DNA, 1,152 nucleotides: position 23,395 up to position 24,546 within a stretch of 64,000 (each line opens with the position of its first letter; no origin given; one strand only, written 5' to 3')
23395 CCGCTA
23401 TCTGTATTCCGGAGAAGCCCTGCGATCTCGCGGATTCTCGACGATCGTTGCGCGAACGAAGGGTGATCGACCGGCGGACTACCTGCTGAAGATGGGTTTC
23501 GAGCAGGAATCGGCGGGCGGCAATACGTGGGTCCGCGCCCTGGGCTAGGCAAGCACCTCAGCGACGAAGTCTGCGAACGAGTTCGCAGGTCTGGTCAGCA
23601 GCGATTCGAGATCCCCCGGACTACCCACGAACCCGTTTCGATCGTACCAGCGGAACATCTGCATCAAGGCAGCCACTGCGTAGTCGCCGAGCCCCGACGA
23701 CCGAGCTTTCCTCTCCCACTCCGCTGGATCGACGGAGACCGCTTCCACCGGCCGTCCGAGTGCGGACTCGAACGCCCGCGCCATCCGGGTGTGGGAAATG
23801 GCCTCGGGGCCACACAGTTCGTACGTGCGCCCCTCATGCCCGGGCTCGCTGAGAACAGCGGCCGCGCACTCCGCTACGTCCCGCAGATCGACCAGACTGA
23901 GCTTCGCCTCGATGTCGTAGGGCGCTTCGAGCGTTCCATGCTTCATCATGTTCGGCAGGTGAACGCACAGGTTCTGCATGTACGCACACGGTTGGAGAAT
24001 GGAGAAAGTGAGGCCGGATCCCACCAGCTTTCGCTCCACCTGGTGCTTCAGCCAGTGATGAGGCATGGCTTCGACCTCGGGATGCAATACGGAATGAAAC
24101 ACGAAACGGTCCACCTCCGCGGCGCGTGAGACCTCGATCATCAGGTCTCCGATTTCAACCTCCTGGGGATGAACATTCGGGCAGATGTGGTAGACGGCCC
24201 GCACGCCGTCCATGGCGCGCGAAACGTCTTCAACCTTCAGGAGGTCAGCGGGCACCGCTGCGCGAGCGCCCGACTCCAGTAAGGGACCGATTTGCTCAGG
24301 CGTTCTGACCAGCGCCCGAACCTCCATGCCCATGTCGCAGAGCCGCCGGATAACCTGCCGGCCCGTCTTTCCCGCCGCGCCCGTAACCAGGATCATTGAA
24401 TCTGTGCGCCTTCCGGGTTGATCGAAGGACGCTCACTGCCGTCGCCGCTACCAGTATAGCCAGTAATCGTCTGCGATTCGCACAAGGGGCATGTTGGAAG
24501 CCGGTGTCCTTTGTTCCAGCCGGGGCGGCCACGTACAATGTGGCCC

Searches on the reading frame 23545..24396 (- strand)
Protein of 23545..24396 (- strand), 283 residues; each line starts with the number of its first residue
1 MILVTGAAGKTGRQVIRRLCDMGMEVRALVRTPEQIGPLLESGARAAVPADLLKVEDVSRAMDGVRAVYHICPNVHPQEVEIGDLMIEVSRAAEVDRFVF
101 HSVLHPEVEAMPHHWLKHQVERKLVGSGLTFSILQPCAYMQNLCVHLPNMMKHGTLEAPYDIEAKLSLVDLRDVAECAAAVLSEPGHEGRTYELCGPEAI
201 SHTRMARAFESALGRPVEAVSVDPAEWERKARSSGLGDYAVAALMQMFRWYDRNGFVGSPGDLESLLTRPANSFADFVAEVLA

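Call 73: search_protein_families(library=pfam, proteins=[window:23545-24396:-], max_evalue=0.05)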
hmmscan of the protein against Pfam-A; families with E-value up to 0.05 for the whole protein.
window:23545-24396:- (283 aa): 6 families
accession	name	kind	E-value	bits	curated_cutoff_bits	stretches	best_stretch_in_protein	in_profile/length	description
PF05368.20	NmrA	-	1.8e-29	103.7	27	1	2-256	5-272/298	NmrA-like family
PF13460.12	NAD_binding_10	-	4.2e-19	69.6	27.2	1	6-185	1-184/184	NAD(P)H-binding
PF01370.27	Epimerase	-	4.4e-07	30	20.9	1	2-71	1-71/240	NAD dependent epimerase/dehydratase family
PF01073.25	3Beta_HSD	-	0.00015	21.3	22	1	3-72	1-74/280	3-beta hydroxysteroid dehydrogenase/isomerase family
PF04321.23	RmlD_sub_bind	-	0.0057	16.2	27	0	2-65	3-50/287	RmlD substrate binding domain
PF00106.31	adh_short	-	0.0087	16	26.6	1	2-67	3-73/195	short chain dehydrogenase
